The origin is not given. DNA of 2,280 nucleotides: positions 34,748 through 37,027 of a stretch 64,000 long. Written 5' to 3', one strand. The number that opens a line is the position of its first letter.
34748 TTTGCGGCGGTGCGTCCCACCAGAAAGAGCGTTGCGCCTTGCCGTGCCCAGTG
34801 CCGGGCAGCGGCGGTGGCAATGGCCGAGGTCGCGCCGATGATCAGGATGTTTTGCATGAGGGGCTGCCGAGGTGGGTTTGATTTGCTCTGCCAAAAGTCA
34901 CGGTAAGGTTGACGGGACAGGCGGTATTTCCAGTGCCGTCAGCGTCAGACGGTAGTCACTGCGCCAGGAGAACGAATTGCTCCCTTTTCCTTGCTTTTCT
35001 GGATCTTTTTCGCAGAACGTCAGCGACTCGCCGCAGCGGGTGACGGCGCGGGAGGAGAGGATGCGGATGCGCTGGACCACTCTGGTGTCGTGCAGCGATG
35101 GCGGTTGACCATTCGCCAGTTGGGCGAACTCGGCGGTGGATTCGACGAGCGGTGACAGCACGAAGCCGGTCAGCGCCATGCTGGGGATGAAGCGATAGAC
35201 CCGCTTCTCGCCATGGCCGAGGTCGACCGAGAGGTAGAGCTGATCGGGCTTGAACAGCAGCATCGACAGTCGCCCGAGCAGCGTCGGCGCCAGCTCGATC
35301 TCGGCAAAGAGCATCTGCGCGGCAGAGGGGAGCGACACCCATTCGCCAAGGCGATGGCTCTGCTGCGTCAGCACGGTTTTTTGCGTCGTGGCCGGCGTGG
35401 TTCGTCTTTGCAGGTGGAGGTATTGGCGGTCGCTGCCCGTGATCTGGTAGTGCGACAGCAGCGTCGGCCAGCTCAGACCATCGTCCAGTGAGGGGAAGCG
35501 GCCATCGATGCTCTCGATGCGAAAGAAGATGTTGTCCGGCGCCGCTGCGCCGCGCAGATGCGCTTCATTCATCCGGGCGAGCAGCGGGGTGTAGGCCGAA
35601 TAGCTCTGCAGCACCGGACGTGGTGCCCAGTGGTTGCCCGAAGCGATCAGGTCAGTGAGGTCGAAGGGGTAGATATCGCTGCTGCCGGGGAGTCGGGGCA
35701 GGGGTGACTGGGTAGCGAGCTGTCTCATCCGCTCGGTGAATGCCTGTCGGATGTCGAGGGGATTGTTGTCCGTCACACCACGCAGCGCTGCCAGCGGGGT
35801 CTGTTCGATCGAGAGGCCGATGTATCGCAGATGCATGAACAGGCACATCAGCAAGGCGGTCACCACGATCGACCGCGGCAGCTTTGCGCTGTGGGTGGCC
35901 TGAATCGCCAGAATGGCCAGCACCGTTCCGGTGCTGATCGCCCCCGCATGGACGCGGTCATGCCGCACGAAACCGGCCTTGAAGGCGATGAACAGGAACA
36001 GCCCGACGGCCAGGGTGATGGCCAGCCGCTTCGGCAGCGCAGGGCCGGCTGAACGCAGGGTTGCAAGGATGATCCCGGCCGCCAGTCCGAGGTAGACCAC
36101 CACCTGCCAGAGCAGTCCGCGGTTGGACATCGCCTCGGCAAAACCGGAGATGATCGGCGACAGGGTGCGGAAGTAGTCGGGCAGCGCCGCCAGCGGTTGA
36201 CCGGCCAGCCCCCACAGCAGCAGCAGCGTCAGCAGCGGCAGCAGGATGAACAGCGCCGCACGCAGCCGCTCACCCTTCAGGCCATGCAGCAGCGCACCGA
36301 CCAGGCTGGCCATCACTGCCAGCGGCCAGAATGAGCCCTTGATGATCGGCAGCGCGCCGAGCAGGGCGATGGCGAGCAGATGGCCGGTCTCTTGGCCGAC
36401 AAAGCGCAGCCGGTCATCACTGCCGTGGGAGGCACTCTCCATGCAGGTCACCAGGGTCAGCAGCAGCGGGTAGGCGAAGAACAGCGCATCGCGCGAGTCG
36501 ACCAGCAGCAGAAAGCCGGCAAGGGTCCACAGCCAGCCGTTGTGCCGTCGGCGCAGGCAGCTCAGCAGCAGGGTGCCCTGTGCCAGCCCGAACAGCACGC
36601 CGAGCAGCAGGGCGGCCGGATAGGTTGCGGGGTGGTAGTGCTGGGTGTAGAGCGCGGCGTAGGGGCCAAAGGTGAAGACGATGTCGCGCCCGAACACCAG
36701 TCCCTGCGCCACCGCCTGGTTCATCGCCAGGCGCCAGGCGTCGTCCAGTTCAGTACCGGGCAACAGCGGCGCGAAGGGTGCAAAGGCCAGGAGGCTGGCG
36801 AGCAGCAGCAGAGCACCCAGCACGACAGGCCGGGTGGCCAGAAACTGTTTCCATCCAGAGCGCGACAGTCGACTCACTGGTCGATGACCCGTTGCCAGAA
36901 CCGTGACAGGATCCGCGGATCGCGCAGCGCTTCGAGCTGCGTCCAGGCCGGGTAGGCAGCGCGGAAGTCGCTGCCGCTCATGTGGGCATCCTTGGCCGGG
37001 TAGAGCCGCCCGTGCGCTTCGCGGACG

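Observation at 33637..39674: Mycobacterial-style polyprenyl-phospho-arabinofuranose (DPA-like) pathway operon in a Gram-negative housekeeping neighbourhood, acceptor unknown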

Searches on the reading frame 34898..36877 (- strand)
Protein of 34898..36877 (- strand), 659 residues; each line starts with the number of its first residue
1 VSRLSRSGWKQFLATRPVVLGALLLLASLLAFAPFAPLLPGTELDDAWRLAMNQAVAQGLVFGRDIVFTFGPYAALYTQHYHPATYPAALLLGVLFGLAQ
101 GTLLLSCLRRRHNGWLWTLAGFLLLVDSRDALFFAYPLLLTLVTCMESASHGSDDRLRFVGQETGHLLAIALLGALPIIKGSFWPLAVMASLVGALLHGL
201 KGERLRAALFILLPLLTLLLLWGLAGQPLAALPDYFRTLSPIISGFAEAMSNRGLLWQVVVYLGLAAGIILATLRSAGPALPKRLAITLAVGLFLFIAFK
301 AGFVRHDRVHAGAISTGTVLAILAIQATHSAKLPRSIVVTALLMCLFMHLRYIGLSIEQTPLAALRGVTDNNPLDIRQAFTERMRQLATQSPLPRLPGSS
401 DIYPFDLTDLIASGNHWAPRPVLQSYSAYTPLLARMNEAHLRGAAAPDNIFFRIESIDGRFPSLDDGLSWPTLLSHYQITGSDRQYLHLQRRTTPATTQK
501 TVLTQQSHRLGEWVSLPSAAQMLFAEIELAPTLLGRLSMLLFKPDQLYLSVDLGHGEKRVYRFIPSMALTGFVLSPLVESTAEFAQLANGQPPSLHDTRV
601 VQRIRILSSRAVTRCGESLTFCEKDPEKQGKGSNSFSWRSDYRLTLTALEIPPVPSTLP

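Call 3: search_protein_families(library=pfam, proteins=[window:34898-36877:-], max_evalue=0.01)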
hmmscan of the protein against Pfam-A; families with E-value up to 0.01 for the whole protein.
window:34898-36877:- (659 aa): 0 families

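Call 4: search_protein_families(library=ncbifam, proteins=[window:34898-36877:-], max_evalue=0.01)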
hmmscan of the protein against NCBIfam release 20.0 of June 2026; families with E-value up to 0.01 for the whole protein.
window:34898-36877:- (659 aa): 0 families

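Call 16: find_homologous_proteins(query=window:34898-36877:-)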
Query window:34898-36877:- (659 aa): 841 proteins with E <= 0.001 among 8000 candidates; the best 120 are listed.
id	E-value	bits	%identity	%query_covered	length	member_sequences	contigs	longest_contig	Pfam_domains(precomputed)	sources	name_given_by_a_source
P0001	0.0e+0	1419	98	99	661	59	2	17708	-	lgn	-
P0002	0.0e+0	1382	95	100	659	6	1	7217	-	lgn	-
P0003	0.0e+0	1356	96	95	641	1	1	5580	-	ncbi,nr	ncbi:MAG TPA: hypothetical protein PLG51_11050 [Pseudomonadales bacterium]|nr:hypothetical protein [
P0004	0.0e+0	1329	94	95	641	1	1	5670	-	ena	-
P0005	0.0e+0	1218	85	99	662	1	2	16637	-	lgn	-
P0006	1.2e-216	739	57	97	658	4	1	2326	-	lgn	-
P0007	2.0e-215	735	57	95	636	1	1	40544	-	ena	-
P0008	1.5e-208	713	55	96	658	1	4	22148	-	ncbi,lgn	ncbi:MAG: hypothetical protein AMXMBFR26_14910 [Porticoccaceae bacterium]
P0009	7.2e-198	677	48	95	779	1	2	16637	-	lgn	-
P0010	2.3e-197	675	48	95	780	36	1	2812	-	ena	-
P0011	3.3e-196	672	51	97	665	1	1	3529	-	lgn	-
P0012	1.3e-189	650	52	89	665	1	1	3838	-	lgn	-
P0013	4.3e-188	645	49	97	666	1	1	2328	-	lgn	-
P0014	4.8e-188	645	51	96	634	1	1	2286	-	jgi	-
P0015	7.0e-182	624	48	97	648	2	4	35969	-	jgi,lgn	jgi:hypothetical protein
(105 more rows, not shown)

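Call 24: find_encoding_contigs(protein=P0005, flank=10000, max_places=2)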
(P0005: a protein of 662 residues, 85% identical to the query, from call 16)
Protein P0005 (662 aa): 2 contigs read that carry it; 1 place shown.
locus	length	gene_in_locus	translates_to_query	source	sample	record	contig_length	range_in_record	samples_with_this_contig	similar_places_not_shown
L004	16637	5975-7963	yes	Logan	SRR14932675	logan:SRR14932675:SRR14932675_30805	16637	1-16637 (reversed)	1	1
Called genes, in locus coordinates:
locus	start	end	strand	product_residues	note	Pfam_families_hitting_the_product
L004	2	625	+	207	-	?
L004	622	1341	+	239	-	PF04340:DUF484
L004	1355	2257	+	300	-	PF02899:Phage_int_SAM_1, PF13495:Phage_int_SAM_4, PF00589:Phage_integrase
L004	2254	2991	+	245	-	PF00702:Hydrolase, PF13419:HAD_2, PF13242:Hydrolase_like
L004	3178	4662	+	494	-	PF12710:HAD, PF01040:UbiA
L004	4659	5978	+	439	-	PF01565:FAD_binding_4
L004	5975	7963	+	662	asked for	-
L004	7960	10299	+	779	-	-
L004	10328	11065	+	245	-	PF00106:adh_short, PF08659:KR, PF13561:adh_short_C2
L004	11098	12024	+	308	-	PF01073:3Beta_HSD, PF01370:Epimerase, PF13460:NAD_binding_10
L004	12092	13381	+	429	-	PF01266:DAO, PF12831:FAD_oxidored (weak), PF13450:NAD_binding_8, PF01593:Amino_oxidase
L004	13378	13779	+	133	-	PF04138:GtrA_DPMS_TM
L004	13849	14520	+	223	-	PF13489:Methyltransf_23, PF13847:Methyltransf_31 (faint), PF08241:Methyltransf_11, PF08242:Methyltransf_12, PF13649:Methyltransf_25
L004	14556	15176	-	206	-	PF02798:GST_N, PF13417:GST_N_3, PF13409:GST_N_2, PF00043:GST_C, PF13410:GST_C_2 (faint), PF14497:GST_C_3 (weak)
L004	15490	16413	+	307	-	PF00005:ABC_tran, PF13304:AAA_21 (weak)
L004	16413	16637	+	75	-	?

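Call 25: find_related_loci(query=A1, collection=genome_contigs, flank=10000)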
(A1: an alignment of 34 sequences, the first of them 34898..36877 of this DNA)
Query A1 (659 aa) in genome_contigs; peptide patterns used: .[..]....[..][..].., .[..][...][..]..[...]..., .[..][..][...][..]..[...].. (x = any residue, [..] = any of these).
600 stretches matched a pattern (row limit reached: there are more); 579 encode a relative of the query (tblastn E <= 1e-3); the best 80 are kept; 80 distinct loci.
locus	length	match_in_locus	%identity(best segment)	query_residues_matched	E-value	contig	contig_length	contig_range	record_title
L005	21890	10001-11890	38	11-652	7e-117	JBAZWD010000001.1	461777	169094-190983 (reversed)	MAG: Legionellales bacterium isolate SO_2017_GW1_269 NODE_137_length_461777_cov_1.491253_OW334_2017, whole genome shotgu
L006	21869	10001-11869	35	13-651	4e-116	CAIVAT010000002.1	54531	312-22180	MAG: uncultured Bacteroidales bacterium isolate AM-2014_bin-2870 genome assembly, contig: bin-2870:002/195, whole genome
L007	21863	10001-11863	38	18-655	5e-115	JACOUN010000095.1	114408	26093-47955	MAG: Rhodocyclales bacterium isolate NC_groundwater_73_Ag_B-0.1um_65_20 GD18-4_B1_scaffold_1247772, whole genome shotgun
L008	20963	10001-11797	37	19-611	9e-115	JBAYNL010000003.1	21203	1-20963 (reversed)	MAG: Candidatus Gracilibacteria bacterium isolate SO_2016_LW1_63 scaffold02309_LW64-88_2016, whole genome shotgun sequen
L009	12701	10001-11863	38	18-651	1e-114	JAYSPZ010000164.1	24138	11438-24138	MAG: Gammaproteobacteria bacterium isolate GFS_11616 GFS_11616_163, whole genome shotgun sequence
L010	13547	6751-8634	35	16-652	2e-113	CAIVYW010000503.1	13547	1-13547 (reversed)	MAG: uncultured Methylococcaceae bacterium isolate MJ110516B_bin-0860 genome assembly, contig: bin-0860:503/618, whole g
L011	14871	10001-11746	39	23-590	3e-113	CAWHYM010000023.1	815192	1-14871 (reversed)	MAG: uncultured Acidobacteriota bacterium isolate MFD01299.bin.3.455 genome assembly, contig: contig_8554, whole genome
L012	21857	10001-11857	36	2-620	1e-112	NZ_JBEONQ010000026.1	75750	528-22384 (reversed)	Undibacterium sp. GrIS 1.8 Ga0418728_026, whole genome shotgun sequence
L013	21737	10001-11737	35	18-587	3e-110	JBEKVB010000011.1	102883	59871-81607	MAG: Smithellaceae bacterium isolate SPRUCE 595 SPRUCE_595_11, whole genome shotgun sequence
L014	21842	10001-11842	37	23-655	1e-110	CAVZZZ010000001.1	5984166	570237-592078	MAG: uncultured Planctomycetia bacterium isolate MFD01633.bin.2.50 genome assembly, contig: contig_1554, whole genome sh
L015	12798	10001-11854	39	18-650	1e-109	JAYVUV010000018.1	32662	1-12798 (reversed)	MAG: Janthinobacterium sp. isolate GL75_UP_concoct_106 GL75_UP_concoct_106_17, whole genome shotgun sequence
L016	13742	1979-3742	38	23-602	3e-109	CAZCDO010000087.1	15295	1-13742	MAG TPA_asm: uncultured Verrucomicrobiota bacterium isolate SRP272421_co1_708 genome assembly, contig: NODE_11526_length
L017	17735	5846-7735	35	14-587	9e-108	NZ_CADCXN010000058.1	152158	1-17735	Candidatus Methylobacter favarea isolate METHB21, whole genome shotgun sequence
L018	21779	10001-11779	37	9-587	2e-107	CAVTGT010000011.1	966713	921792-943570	MAG: uncultured Nitrospiraceae bacterium isolate MFD06229.bin.1.242 genome assembly, contig: contig_5024, whole genome s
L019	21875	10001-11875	36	22-590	5e-107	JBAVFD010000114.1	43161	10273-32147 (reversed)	MAG: Thiobacillus sp. isolate MFD04286_ilm_asm_bin32 k127_11576, whole genome shotgun sequence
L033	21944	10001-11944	35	4-650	6e-103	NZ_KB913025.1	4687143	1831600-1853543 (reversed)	Methylovulum miyakonense HT12 MetmiDRAFT_scaffold1.1, whole genome shotgun sequence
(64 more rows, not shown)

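Call 27: predict_structure(alignment_id=A1)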
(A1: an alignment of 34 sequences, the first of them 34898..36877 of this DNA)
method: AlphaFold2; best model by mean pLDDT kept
length: 659 residues; sequences in the alignment: 34
mean_pLDDT: 90.1   pTM: 0.90
mean pLDDT of the five models: 90.1, 89.1, 88.6, 88.3, 87.1
residues with pLDDT >= 90: 476; 70-90: 135; 50-70: 42; < 50: 6
segments of 3 or more residues with pLDDT < 50: 1-4
pLDDT, mean of each block of 10 residues (from residue 1): 51 76 96 93 91 97 94 95 96 98 93 89 94 97 89 73 97 98 96 96 97 98 97 93 81 81 96 89 94 95 82 93 95 96 94 86 83 76 96 95 94 96 75 94 97 91 92 96 94 94 96 91 96 88 87 94 94 95 91 75 94 78 77 79 97 65
secondary structure, 60 per line:
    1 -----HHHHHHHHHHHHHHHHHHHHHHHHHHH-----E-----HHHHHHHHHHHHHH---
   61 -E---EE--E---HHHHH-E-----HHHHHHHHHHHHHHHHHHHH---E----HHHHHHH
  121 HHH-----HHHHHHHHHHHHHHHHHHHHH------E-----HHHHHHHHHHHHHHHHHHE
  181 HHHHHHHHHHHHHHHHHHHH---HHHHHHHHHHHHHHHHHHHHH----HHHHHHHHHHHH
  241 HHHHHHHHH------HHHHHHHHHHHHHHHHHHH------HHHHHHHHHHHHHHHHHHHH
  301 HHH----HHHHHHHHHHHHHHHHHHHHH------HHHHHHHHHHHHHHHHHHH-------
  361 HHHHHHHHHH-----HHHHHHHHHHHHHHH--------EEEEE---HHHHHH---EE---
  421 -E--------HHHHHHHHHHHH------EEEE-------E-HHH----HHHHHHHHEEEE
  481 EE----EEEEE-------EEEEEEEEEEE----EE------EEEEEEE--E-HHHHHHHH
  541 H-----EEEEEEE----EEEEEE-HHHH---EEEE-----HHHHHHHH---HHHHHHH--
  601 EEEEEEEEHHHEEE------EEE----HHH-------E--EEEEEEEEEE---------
elements in order: H6-32 H44-57 H74-78 H86-105 H114-123 H129-149 H162-179 H181-200 H204-224 H229-249 H256-274 H281-303 H308-328 H335-353 H361-370 H376-390 E399-403 H407-412 H431-442 E449-452 H469-476 E477-482 E487-491 E499-509 E522-528 H533-541 E547-553 E558-563 H565-568 E572-575 H581-588 H592-598 E601-608 E612-614 E621-623 E641-650

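Call 32: fold_search(model_id=the predicted structure, library=pdb)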
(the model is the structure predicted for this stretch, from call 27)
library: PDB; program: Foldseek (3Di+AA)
matches with E <= 10: 374; with E <= 0.001: 0
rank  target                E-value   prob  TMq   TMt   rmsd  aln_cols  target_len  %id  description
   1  3wak                  2.2e-03  1.00  0.32  0.27  14.4       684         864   11  Crystal structure of the Archaeoglobus fulgidus oligosaccharyltransferase (O29867_ARCFU) in the apo form (released 2013-10-30)
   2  5gmy_A                4.6e-03  1.00  0.34  0.28  15.4       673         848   12  Crystal structure of the Archaeoglobus fulgidus oligosaccharyltransferase (O29867_ARCFU) tethered with an acceptor pep (released 2017-02-01)
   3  7e9s_A                6.6e-03  0.99  0.34  0.28  13.4       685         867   12  Archaeal oligosaccharyltransferase AglB from Archaeoglobus fulgidus in complex with an inhibitory peptide and a dolich (released 2021-09-08)
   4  8if8_B                3.3e-02  0.92  0.29  0.30  12.3       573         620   12  Arabinosyltransferase AftA (released 2023-05-31)
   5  4nef_C                7.4e-02  0.20  0.08  0.16  21.9       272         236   19  X-ray structure of human Aquaporin 2 (released 2014-04-16)
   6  8if8_C                1.2e-01  0.72  0.28  0.30  12.3       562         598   13  Arabinosyltransferase AftA (released 2023-05-31)
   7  9e6j_A                1.3e-01  0.08  0.05  0.06  20.0       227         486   14  DH726-1 Fab bound to hemagglutinin from influenza A/Solomon Islands/3/2006 (released 2026-01-21)
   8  5ugy_A                1.4e-01  0.08  0.05  0.08  20.2       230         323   15  Influenza hemagglutinin in complex with a neutralizing antibody (released 2017-01-25)
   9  4nef_A                2.1e-01  0.16  0.09  0.18  21.2       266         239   20  X-ray structure of human Aquaporin 2 (released 2014-04-16)
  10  6li9_B                2.1e-01  0.06  0.08  0.10  24.8       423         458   13  Heteromeric amino acid transporter b0,+AT-rBAT complex bound with Arginine (released 2020-04-29)
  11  8diu_A                2.3e-01  0.06  0.05  0.06  17.6       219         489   14  Cryo-EM structure of influenza A virus A/Bayern/7/1995 hemagglutinin bound to CR6261 Fab (released 2022-12-14)
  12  9o5w_A                2.5e-01  0.10  0.06  0.10  16.2       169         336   10  CryoEM structure of Wuhan spiny eel influenza virus (WSEIV) HA (released 2025-08-06)
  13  2ns1_A                2.6e-01  0.08  0.10  0.13  21.6       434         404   13  Crystal structure of the e. coli ammonia channel AMTB complexed with the signal transduction protein GLNK (released 2006-12-26)
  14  1qoy                  2.7e-01  0.12  0.10  0.18  26.9       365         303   12  E.coli Hemolysin E (HlyE, ClyA, SheA) (released 2000-01-23)
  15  8oee_C                2.8e-01  0.13  0.08  0.16  21.8       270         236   18  Crystal structure of human AQP2 T126M mutant (released 2023-09-20)
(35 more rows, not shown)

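Call 34: search_solved_structures(query=A1, max_evalue=10)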
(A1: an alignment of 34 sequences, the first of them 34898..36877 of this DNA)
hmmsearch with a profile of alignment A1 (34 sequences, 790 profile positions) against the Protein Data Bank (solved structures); distinct sequences matched with E-value up to 10: 6.
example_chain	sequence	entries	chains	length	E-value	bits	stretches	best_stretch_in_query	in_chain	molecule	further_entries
8c4d_A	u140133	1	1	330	0.024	15.8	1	687-767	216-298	N-acetylmuramoyl-L-alanine amidase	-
9t0z_H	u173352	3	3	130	0.6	11.2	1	679-749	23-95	Small ribosomal subunit protein uS8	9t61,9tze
9hig_H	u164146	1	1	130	1.5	9.9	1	675-749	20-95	Small ribosomal subunit protein uS8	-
8xxy_R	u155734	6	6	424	1.9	9.5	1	144-227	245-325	C-X-C chemokine receptor type 3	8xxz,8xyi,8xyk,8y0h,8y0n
9p0k_A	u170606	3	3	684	3.4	8.7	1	152-227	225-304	C-X-C chemokine receptor type 3,GFP-like fluorescent chromoprotein FP506, related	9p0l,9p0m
8hnk_R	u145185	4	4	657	4.4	8.3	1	152-227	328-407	Soluble cytochrome b562,C-X-C chemokine receptor type 3,Oplophorus-luciferin 2-monooxygena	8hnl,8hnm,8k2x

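Call 35: search_protein_families(library=pfam, alignment_id=A1, max_evalue=1)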
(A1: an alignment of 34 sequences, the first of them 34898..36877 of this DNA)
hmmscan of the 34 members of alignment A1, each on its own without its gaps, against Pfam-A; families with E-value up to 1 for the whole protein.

A. member 1, window:34898-36877:- (659 aa): 1 family
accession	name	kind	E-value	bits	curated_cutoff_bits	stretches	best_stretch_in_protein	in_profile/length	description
PF16192.10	PMT_4TMC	-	0.12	12.3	32.4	0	76-102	122-147/202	C-terminal four TMM region of protein-O-mannosyltransferase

B. families by the number of members that match (of 34 scanned): 8 families
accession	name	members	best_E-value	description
PF13567.11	DUF4131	3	0.042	Domain of unknown function (DUF4131)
PF11841.14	ELMO_ARM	1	0.00039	ELMO, armadillo-like helical domain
PF22845.2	DUF3097_N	1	0.0079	DUF3097, N-terminal domain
PF12911.12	OppC_N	1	0.043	N-terminal TM domain of oligopeptide transport permease C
PF16080.10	Phage_holin_2_3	1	0.081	Bacteriophage holin family HP1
PF16192.10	PMT_4TMC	1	0.12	C-terminal four TMM region of protein-O-mannosyltransferase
PF10726.14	DUF2518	1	0.41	Protein of function (DUF2518)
PF13515.12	FUSC_2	1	0.63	Fusaric acid resistance protein-like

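Call 54: search_dna_similar(query=window:34898-36877:-, collection=plasmids, mode=protein, max_rows=15)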
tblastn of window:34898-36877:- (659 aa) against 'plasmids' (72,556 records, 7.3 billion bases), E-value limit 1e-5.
Records with a match: 7; places in all: 7; records where one place covers at least 80% of the query: 0.
Best place of each record, by identity: <60% 7.
By first word of the organism name: Leptospira 4; Rhizobium 2; Burkholderia 1.
By predicted mobility (MOB-suite, as given by PLSDB): non-mobilizable 7.
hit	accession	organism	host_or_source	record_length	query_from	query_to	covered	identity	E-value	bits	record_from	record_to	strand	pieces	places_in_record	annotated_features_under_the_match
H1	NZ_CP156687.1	Burkholderia stagnalis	Bacterial cells,soils collected in ...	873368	44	658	79%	36.0%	2e-51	268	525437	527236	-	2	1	hypothetical protein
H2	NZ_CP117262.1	Rhizobium tumorigenes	Rubus sp.,pure bacterial culture,Aerial ...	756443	294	590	45%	30.4%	1e-33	145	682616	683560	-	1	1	hypothetical protein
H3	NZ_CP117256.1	Rhizobium tumorigenes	Rubus sp.,pure bacterial culture,Aerial ...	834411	294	590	45%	29.5%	1e-31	139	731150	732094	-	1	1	hypothetical protein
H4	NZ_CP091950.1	Leptospira noguchii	Bos taurus,Cell culture,urine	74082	372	578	31%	24.6%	4e-11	74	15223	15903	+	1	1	hypothetical protein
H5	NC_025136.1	Leptospira interrogans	-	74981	398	578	27%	27.6%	6e-12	77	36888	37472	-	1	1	hypothetical protein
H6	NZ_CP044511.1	Leptospira interrogans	Canicola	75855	398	578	27%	27.6%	6e-12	77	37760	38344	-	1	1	hypothetical protein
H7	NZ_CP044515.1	Leptospira interrogans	Homo sapiens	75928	398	578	27%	27.6%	6e-12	77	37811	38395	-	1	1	hypothetical protein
